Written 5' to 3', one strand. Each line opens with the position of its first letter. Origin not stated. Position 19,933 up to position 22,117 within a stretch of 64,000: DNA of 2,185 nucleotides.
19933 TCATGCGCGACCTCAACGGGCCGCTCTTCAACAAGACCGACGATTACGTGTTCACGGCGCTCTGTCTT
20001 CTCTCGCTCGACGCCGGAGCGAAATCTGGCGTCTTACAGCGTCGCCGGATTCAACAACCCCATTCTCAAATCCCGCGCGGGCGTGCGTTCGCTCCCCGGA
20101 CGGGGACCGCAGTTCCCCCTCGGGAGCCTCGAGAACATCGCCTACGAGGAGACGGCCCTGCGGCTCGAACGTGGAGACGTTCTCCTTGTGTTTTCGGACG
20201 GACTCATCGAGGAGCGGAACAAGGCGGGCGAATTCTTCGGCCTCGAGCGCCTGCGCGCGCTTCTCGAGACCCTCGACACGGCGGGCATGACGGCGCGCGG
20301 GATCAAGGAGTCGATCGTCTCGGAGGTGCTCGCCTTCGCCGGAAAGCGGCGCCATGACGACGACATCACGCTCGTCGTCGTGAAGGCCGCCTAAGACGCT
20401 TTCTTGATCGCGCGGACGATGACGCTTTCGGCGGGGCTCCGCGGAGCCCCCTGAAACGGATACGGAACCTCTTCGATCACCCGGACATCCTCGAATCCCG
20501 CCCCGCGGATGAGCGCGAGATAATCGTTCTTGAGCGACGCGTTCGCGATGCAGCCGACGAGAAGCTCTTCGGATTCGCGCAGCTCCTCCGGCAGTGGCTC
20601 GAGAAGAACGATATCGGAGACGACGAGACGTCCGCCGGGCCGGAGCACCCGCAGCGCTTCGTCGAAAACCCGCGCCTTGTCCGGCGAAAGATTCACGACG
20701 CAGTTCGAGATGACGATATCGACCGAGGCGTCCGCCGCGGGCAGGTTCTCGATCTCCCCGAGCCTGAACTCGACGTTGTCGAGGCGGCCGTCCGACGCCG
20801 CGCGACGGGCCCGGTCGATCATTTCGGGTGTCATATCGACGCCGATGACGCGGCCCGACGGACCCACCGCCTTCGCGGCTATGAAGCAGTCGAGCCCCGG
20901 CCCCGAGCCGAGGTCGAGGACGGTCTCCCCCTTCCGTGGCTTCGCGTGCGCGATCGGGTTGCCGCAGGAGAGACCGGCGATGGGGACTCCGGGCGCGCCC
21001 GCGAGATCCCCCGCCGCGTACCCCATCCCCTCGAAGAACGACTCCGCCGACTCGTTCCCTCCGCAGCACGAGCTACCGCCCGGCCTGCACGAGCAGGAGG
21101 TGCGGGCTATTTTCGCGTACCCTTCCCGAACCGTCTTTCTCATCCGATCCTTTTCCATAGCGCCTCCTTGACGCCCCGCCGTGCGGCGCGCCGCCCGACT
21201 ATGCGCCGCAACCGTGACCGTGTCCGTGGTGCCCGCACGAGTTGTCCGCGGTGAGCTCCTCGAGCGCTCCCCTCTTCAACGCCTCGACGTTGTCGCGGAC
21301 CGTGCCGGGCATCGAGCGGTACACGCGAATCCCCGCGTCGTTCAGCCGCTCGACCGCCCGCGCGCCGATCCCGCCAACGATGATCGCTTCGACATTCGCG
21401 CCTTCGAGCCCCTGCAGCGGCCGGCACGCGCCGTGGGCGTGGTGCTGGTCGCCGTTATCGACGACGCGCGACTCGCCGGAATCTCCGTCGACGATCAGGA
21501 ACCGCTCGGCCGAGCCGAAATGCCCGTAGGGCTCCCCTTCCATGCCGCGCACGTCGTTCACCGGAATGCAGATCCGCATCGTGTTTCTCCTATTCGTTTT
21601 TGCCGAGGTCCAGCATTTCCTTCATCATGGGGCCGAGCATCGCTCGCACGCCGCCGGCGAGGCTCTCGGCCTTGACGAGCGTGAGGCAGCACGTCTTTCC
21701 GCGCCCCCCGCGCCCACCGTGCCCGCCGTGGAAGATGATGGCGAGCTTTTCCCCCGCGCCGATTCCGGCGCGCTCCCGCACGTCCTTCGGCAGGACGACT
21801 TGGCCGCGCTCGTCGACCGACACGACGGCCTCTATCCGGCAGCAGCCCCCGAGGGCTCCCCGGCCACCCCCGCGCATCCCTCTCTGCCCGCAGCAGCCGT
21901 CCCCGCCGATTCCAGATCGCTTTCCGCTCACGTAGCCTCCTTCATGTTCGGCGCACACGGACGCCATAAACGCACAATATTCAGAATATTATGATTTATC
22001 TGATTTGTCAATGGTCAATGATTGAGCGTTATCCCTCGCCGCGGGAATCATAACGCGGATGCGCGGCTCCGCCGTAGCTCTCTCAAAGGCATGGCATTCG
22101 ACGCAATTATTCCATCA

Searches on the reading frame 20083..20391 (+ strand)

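Call 16: search_protein_families(library=pfam, proteins=[window:20083-20391:+])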
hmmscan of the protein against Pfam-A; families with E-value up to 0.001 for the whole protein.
window:20083-20391:+ (103 aa): 1 family
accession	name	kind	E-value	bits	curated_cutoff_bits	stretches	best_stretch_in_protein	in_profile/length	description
PF07228.17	SpoIIE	-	4.7e-21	76.1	25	1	8-101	100-190/192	Stage II sporulation protein E (SpoIIE)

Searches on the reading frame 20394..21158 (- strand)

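Call 16: search_protein_families(library=pfam, proteins=[window:20394-21158:-])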
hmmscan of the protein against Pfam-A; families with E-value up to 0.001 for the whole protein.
window:20394-21158:- (255 aa): 14 families
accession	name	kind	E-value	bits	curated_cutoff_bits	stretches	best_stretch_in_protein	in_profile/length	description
PF13847.12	Methyltransf_31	-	2.6e-39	134.6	27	1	75-217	2-141/145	Methyltransferase domain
PF13649.12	Methyltransf_25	-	4.4e-23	82.2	27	1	80-176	1-97/97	Methyltransferase domain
PF08241.18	Methyltransf_11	-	7.6e-23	81.4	21.2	1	81-180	1-95/95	Methyltransferase domain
PF01209.24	Ubie_methyltran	-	1.5e-16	60.9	20.1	1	73-181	44-152/233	ubiE/COQ5 methyltransferase family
PF08242.18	Methyltransf_12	-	7.3e-14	52.7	30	1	81-178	1-98/98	Methyltransferase domain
PF13489.12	Methyltransf_23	-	3.1e-10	40.5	27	1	73-183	19-119/164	Methyltransferase domain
PF01135.25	PCMT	-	9.7e-09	35.7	20.3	1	76-180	73-171/210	Protein-L-isoaspartate(D-aspartate) O-methyltransferase (PCMT)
PF06325.19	PrmA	-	1.7e-06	28.2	22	1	75-184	160-262/296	Ribosomal protein L11 methyltransferase (PrmA)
PF01728.25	FtsJ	-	8.2e-06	26.3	24.1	1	75-170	20-114/181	FtsJ-like methyltransferase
PF05148.21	Methyltransf_8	-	1.1e-05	25.9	27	1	134-183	111-159/219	Hypothetical methyltransferase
PF05175.20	MTS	-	2.6e-05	24.4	23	1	75-180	30-138/170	Methyltransferase small domain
PF20922.3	Anamorsin_N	-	4e-05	23.8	27.1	1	135-199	41-107/163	Anamorsin, N-terminal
PF00891.24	Methyltransf_2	-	0.00054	19.8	22.3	1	79-222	65-209/210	O-methyltransferase domain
PF01170.24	UPF0020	-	0.00056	20.1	22.3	1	94-152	70-128/197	RMKL-like, methyltransferase domain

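Call 55: search_protein_families(library=ncbifam, proteins=[window:20394-21158:-], max_evalue=0.00001)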
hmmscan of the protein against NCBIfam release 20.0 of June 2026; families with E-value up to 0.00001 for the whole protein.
window:20394-21158:- (255 aa): 36 families (the best 25 are shown)
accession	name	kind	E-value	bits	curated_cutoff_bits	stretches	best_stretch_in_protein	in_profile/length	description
NF008823.0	PRK11873.1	subfamily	6.4e-90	301.3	263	1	2-233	3-234/272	arsenite methyltransferase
NF041537.1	ArsM_AhpD_UU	exception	3.7e-51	173.9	510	1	3-253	10-249/345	arsenite methyltransferase/AhpD domain selenoprotein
NF047649.1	MTase_UXPK_star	exception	6e-48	163.3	460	1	2-226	9-227/283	methyltransferase/UXPK-star double selenoprotein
NF041536.1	ArsM_DUF2284_UU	exception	9.3e-46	156.1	575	1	2-252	9-248/459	arsenite methyltransferase/DUF2284 domain selenoprotein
NF040538.1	methyl_ArsM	equivalog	4.2e-38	131.4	500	2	142-252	168-280/356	arsinothricin biosynthesis methyltransferase ArsM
NF040539.1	AST_met_ArsM_2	exception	1e-25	91.1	240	1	78-229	58-212/262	putative arsinothricin biosynthesis methyltransferase ArsM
NF038099.1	AsSugarArsM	exception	1.5e-25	90.1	400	1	64-234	46-225/321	arsenosugar biosynthesis arsenite methyltransferase ArsM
NF045667.1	MTase_DVU1556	equivalog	9.6e-25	87.3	155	1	69-223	15-161/213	DVU_1556 family methyltransferase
NF043040.1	corrin_prot_MT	hypoth_equivalog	2.2e-16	60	180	1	69-186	34-153/216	corrinoid protein-associated methyltransferase CpaM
TIGR02072.1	BioC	equivalog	7.4e-16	58.7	184.95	1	76-185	34-137/244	malonyl-ACP O-methyltransferase BioC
TIGR02752.1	MenG_heptapren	equivalog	4.3e-15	55.9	419.85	1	74-181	43-150/231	demethylmenaquinone methyltransferase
NF052510.1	methyltran_MpqE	exception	1.1e-14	54.4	335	1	70-182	40-153/234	methyl-plastoquinone biosynthesis methyltransferase MpqE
TIGR01934.1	MenG_MenH_UbiE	subfamily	1.2e-14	54.2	158.35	1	70-183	33-144/223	ubiquinone/menaquinone biosynthesis methyltransferase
NF001244.0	PRK00216.1-5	equivalog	1.5e-14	53.8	216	1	70-183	42-156/236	bifunctional demethylmenaquinone methyltransferase/2-methoxy-6-polyprenyl-1,4-benzoquinol methylase UbiE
NF001243.0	PRK00216.1-4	equivalog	2e-14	53.5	235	1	74-180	45-151/237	demethylmenaquinone methyltransferase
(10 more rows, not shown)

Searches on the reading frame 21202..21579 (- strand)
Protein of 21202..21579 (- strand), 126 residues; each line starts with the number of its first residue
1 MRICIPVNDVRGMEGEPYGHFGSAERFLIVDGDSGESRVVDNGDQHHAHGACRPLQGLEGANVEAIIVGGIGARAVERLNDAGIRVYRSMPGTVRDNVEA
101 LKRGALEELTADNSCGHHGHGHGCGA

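Call 16: search_protein_families(library=pfam, proteins=[window:21202-21579:-])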
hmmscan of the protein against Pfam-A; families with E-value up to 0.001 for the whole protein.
window:21202-21579:- (126 aa): 1 family
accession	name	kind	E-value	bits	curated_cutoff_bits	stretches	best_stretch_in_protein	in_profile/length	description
PF02579.22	Nitro_FeMo-Co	-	6.7e-22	78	26.3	1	17-102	5-93/94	Dinitrogenase iron-molybdenum cofactor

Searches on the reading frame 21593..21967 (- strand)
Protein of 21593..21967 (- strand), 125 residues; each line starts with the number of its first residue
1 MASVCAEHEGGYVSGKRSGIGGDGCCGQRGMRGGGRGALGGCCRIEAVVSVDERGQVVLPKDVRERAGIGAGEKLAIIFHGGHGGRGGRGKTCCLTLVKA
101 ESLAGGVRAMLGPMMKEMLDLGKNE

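Call 16: search_protein_families(library=pfam, proteins=[window:21593-21967:-])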
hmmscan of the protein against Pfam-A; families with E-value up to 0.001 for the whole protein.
window:21593-21967:- (125 aa): 1 family
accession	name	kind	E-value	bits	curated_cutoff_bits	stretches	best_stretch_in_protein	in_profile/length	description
PF04014.23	MazE_antitoxin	-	1.7e-06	28.3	24.7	1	48-78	1-31/48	Antidote-toxin recognition MazE, bacterial antitoxin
